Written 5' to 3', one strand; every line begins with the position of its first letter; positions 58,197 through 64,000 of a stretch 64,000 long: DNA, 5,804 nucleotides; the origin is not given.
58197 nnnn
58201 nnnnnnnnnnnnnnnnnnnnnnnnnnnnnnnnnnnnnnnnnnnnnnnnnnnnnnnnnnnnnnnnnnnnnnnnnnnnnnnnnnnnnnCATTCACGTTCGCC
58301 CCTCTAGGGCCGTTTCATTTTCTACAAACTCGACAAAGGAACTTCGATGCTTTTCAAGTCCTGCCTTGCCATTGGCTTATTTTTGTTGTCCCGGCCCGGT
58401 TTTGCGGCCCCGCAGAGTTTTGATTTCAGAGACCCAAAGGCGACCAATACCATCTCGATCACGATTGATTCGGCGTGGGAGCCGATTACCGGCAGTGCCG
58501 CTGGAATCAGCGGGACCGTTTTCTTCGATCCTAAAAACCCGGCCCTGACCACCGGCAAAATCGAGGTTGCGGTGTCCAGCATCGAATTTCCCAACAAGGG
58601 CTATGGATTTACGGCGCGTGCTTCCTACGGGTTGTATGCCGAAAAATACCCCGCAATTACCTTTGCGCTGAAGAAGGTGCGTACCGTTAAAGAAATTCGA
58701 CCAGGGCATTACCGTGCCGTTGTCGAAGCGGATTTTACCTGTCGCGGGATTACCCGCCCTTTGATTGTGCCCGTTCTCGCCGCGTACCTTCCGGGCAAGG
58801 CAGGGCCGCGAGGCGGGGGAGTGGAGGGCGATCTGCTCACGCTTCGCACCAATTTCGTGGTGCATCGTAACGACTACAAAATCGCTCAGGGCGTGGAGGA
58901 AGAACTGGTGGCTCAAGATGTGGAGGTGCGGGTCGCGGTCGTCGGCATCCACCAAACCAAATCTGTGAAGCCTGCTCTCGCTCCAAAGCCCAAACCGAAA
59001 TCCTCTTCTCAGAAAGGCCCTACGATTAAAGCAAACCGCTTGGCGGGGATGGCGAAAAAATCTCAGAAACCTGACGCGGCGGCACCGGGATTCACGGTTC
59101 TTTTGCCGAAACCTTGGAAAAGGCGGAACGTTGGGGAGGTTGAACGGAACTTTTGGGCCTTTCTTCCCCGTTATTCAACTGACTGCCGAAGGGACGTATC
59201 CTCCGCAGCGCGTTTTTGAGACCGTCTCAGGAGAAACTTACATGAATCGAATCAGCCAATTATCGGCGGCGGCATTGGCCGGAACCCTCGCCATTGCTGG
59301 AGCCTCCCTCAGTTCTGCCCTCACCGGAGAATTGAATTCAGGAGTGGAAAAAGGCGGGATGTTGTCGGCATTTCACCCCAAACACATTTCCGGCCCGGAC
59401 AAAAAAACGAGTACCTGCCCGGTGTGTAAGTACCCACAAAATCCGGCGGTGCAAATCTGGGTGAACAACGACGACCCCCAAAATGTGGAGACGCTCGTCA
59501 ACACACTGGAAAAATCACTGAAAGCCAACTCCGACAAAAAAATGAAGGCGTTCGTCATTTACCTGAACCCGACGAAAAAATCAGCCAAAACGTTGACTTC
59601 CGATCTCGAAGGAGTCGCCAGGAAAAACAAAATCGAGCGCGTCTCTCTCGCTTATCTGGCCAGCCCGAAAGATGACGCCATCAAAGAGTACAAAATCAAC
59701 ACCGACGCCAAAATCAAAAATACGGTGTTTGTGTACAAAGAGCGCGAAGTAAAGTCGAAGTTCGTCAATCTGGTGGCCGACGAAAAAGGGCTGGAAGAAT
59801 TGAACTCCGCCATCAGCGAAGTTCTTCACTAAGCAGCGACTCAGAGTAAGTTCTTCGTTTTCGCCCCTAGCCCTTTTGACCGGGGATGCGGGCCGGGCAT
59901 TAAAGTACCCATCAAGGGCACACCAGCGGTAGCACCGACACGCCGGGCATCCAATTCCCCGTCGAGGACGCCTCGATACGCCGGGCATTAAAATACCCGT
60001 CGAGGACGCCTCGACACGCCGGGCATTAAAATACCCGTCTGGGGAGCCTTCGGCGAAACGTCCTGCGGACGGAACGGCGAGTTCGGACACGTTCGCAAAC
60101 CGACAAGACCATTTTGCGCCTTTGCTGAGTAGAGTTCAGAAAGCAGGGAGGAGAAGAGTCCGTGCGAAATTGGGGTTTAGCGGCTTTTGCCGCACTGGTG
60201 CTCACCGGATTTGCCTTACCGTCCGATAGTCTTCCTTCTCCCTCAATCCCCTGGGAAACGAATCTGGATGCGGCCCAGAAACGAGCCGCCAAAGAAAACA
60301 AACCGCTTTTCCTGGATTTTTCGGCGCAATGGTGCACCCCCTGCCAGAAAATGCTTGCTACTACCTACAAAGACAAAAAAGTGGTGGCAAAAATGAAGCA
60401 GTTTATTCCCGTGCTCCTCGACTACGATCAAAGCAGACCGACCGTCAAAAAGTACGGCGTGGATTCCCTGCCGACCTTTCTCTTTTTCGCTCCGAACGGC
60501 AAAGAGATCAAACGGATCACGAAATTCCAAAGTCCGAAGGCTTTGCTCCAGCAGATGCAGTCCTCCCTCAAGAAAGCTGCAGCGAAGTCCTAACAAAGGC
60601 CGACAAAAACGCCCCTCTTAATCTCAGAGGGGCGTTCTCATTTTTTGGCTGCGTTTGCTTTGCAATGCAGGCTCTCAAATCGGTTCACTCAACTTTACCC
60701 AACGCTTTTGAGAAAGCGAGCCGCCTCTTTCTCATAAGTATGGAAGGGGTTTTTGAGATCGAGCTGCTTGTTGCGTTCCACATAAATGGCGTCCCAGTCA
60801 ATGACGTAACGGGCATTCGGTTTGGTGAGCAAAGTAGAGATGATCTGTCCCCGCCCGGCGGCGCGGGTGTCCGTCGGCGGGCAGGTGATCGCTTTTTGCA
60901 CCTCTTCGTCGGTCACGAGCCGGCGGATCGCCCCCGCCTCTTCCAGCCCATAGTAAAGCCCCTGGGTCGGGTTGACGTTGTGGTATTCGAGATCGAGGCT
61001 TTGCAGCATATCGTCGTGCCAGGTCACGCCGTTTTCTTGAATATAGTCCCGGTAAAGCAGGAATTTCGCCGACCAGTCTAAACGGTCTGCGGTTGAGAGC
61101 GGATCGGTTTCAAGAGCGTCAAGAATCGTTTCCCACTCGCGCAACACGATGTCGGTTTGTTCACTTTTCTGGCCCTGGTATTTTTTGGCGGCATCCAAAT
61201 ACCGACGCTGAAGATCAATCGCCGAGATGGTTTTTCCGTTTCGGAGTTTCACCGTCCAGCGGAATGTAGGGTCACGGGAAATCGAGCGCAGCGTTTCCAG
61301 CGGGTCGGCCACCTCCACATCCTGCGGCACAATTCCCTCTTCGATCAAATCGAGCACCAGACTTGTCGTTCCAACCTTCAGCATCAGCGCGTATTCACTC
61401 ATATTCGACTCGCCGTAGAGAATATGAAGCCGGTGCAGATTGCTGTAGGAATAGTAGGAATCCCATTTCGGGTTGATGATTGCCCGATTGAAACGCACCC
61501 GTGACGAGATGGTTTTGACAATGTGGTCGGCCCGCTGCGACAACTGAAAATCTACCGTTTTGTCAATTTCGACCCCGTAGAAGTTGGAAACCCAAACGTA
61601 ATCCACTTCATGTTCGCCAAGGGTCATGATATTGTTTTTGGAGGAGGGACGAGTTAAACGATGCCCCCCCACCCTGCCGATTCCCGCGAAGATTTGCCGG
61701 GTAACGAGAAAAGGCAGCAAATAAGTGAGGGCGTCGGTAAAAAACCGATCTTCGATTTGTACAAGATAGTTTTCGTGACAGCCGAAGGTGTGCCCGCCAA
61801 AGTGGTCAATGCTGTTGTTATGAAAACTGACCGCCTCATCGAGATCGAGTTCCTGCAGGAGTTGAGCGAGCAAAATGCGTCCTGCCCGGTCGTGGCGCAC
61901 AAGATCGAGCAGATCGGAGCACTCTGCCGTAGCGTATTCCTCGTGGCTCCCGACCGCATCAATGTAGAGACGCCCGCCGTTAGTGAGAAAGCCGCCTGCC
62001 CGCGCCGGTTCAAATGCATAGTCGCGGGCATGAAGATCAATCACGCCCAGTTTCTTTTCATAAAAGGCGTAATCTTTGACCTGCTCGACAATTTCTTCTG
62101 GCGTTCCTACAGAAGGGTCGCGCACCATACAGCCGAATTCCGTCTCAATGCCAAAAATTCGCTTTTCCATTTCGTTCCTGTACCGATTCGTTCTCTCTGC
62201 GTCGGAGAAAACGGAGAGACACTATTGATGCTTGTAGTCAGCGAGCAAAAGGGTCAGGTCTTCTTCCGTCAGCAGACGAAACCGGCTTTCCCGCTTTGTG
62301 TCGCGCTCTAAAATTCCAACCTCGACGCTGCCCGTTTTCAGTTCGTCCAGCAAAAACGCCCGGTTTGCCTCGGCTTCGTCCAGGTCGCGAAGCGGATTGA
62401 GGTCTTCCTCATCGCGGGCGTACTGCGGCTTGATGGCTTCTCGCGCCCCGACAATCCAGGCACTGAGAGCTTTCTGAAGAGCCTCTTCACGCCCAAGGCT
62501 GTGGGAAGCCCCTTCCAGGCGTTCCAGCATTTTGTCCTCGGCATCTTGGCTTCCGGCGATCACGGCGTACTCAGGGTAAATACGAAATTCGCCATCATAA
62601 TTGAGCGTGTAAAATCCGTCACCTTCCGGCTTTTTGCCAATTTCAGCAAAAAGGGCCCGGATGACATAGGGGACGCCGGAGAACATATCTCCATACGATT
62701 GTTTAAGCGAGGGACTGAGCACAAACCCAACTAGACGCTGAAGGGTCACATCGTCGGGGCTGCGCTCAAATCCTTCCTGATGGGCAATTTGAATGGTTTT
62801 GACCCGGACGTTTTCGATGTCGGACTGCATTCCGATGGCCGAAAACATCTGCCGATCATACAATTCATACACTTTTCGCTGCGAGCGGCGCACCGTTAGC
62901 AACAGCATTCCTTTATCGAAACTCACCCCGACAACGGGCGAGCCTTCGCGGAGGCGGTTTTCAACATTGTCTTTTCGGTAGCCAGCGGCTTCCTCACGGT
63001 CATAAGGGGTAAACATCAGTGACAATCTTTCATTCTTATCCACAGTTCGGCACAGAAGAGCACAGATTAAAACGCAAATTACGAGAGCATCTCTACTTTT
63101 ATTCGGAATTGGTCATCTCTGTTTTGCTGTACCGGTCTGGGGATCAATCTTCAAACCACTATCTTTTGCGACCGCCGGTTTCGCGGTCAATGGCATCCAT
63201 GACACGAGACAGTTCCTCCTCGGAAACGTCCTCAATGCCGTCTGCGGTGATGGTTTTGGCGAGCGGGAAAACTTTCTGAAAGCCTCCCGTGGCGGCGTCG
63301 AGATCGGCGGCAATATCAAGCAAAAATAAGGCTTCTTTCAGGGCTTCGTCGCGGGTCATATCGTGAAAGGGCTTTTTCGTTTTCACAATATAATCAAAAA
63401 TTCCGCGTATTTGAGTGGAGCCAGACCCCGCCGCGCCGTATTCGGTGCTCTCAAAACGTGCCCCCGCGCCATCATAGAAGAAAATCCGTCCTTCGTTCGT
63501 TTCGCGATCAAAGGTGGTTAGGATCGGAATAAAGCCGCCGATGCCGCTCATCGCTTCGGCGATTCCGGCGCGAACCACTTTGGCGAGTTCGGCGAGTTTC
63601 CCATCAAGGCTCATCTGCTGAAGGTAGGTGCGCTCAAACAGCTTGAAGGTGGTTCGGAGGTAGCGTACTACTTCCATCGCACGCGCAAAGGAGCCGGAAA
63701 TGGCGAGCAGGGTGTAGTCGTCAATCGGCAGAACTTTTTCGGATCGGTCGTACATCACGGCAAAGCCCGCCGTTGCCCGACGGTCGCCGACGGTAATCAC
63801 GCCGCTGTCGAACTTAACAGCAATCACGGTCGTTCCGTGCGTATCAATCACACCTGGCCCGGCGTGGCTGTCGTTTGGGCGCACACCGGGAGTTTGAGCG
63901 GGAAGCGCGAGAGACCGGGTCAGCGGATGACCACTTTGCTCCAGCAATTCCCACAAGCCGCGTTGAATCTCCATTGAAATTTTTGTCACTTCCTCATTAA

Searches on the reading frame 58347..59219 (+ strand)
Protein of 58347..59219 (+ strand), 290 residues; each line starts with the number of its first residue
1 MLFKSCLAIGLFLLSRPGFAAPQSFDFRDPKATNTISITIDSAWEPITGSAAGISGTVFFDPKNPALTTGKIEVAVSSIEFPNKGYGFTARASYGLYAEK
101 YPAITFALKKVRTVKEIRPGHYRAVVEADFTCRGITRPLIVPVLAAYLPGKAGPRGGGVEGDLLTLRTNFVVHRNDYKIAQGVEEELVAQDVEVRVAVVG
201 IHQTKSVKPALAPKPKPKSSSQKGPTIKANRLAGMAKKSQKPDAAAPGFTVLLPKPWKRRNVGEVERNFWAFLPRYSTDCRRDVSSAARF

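Call 3: search_protein_families(library=pfam, proteins=[window:58347-59219:+], max_evalue=0.01)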
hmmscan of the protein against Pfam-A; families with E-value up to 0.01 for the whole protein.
window:58347-59219:+ (290 aa): 1 family
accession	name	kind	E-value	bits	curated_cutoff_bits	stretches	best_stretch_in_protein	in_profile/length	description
PF04264.18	YceI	-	2.2e-15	57.8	23.7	1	34-198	8-148/150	YceI-like domain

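Call 4: search_protein_families(library=ncbifam, proteins=[window:58347-59219:+], max_evalue=0.01)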
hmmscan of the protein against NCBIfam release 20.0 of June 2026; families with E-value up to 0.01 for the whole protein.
window:58347-59219:+ (290 aa): 1 family
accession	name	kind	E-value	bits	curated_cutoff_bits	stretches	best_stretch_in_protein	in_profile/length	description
NF002994.0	PRK03757.1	equivalog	1.6e-05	24.7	232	1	47-203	48-191/191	YceI family protein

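Call 61: search_protein_families(library=pfam, proteins=[window:58347-59216:+], max_evalue=0.01)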
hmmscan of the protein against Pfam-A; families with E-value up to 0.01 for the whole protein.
window:58347-59216:+ (290 aa): 1 family
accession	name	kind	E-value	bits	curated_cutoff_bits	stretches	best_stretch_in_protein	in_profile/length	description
PF04264.18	YceI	-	2.2e-15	57.8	23.7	1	34-198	8-148/150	YceI-like domain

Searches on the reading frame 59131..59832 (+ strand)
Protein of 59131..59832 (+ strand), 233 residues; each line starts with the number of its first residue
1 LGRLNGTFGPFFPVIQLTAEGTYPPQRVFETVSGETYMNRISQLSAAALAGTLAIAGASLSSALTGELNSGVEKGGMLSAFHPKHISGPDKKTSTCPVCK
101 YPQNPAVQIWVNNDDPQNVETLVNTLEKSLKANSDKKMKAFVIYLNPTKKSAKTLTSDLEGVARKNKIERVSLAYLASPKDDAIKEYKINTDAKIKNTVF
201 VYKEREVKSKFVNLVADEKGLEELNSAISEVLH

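Call 3: search_protein_families(library=pfam, proteins=[window:59131-59832:+], max_evalue=0.01)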
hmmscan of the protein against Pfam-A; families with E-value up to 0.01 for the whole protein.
window:59131-59832:+ (233 aa): 1 family
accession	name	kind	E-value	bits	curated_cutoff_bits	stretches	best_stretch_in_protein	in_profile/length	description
PF22813.1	TcaA_2nd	-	0.0043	17.8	26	1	111-170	12-70/103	TcaA protein second domain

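Call 4: search_protein_families(library=ncbifam, proteins=[window:59131-59832:+], max_evalue=0.01)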
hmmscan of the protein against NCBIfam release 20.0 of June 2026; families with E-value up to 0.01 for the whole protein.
window:59131-59832:+ (233 aa): 0 families

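Call 61: search_protein_families(library=pfam, proteins=[window:59242-59829:+], max_evalue=0.01)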
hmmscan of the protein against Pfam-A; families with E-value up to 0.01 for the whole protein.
window:59242-59829:+ (196 aa): 1 family
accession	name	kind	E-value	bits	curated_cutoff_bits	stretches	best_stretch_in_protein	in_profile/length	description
PF22813.1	TcaA_2nd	-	0.0036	18.1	26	1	74-133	12-70/103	TcaA protein second domain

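Call 68: search_solved_structures(query=window:59242-59829:+, max_evalue=1)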
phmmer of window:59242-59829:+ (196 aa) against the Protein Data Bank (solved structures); distinct sequences matched with E-value up to 1: 6.
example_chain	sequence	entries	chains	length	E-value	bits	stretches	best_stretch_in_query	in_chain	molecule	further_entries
5h7b_A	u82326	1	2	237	0.026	17.9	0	161-196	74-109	Immunoglobulin G-binding protein A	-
5ihw_A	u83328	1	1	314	0.048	17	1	91-176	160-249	Serine-aspartate repeat-containing protein E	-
5h7a_C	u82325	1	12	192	0.11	15.8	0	161-196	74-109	Immunoglobulin G-binding protein A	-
5fuu_A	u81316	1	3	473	0.12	15.7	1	71-152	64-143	HIV-1 ENVELOPE GLYCOPROTEIN GP160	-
7n6u_A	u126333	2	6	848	0.29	14.5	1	71-152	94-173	Envelope glycoprotein gp160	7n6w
5fyk_G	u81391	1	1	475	0.33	14.3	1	71-152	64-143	JR-FL, GP120 ENV ECTODOMAIN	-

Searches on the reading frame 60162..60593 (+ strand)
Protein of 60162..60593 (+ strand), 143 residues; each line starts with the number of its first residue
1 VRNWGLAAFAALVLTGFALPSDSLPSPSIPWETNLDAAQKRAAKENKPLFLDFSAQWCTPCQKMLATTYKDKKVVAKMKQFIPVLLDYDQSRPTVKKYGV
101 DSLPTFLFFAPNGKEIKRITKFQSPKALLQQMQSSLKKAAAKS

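Call 3: search_protein_families(library=pfam, proteins=[window:60162-60593:+], max_evalue=0.01)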
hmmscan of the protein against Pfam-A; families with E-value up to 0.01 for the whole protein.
window:60162-60593:+ (143 aa): 7 families
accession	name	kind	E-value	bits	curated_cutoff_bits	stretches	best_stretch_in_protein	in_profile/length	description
PF13899.12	Thioredoxin_7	-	6.9e-15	55.4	27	1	31-111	2-83/83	Thioredoxin-like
PF00085.26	Thioredoxin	-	1.6e-14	54.2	23.5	1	39-133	11-102/103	Thioredoxin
PF13098.12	Thioredoxin_2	-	4.3e-12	46.7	27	1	42-130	1-102/104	Thioredoxin-like domain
PF03190.21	Thioredox_DsbH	-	3.3e-09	37.3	27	1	29-97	20-88/163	Protein of unknown function, DUF255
PF13905.12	Thioredoxin_8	-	2.5e-05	25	27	1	46-109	1-63/94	Thioredoxin-like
PF04756.19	OST3_OST6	-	0.00077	19.4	27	1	60-132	48-130/294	OST3 / OST6 family, transporter family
PF00578.27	AhpC-TSA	-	0.0072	16.7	26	0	44-66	23-46/124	AhpC/TSA family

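Call 4: search_protein_families(library=ncbifam, proteins=[window:60162-60593:+], max_evalue=0.01)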
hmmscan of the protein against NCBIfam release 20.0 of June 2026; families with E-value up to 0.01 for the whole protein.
window:60162-60593:+ (143 aa): 13 families
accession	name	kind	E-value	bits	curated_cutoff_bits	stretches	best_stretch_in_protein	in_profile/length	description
NF045694.1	seleno_TsoB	exception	3e-21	75.2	805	1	8-134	436-570/572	rhodanese/DsbD fusion-like selenoprotein TsoB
NF001419.0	PRK00293.1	subfamily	1.3e-14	53.8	330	1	33-134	464-571/574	protein-disulfide reductase DsbD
TIGR01068.1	thioredoxin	equivalog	3.7e-14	52.7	96.8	1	38-134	6-99/101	thioredoxin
TIGR01126.1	pdi_dom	equivalog_domain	1.1e-07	32.1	107.2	1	39-118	7-87/105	protein disulfide-isomerase domain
NF008229.0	PRK10996.1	equivalog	1.4e-07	31.4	125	1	42-129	48-131/141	thioredoxin TrxC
NF006898.0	PRK09381.1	equivalog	2.1e-07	31.3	138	1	44-113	19-85/109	thioredoxin TrxA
NF002854.0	PRK03147.1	subfamily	1.1e-06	28.6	170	0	74-133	113-170/176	thiol-disulfide oxidoreductase ResA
NF041199.1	trx7_PDZ_seleno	equivalog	1.3e-06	27.6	300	1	30-110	2-83/390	Trx7/PDZ domain-containing (seleno)protein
NF043050.1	DisulfRedDsbH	equivalog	5.6e-06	26.5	190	1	27-137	41-164/166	disulfide reductase DsbH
NF041383.1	Trx_VPGUxxT_two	exception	1e-05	25.4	275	1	29-141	5-125/287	VPGUxxT family thioredoxin-like (seleno)protein, type 2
TIGR01130.1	ER_PDI_fam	subfamily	1.3e-05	25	344.25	1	43-119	360-433/476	protein disulfide-isomerase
NF041382.1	Trx_VPGUxxT_one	exception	1.6e-05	24.4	350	1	28-87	30-91/349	VPGUxxT family thioredoxin-like (seleno)protein, type 1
NF047697.1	ThioredTrxAClost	equivalog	0.00011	22.3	140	1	35-127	6-95/105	thioredoxin TrxA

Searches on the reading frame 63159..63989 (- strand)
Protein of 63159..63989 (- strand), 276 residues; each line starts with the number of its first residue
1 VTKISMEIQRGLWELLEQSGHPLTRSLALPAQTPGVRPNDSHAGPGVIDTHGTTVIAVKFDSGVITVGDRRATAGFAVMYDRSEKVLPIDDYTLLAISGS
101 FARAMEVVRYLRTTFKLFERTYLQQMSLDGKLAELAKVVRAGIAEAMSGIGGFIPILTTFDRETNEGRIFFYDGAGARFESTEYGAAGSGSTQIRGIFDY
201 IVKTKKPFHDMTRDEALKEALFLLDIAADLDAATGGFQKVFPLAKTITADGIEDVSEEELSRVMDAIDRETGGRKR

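Call 72: search_protein_families(library=pfam, proteins=[window:63159-63989:-], max_evalue=0.0001)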
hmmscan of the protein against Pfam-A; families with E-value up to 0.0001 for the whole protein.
window:63159-63989:- (276 aa): 1 family
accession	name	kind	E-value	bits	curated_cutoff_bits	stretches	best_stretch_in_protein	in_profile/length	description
PF00227.31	Proteasome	-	1.2e-29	103.7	22.4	1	51-236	3-182/189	Proteasome subunit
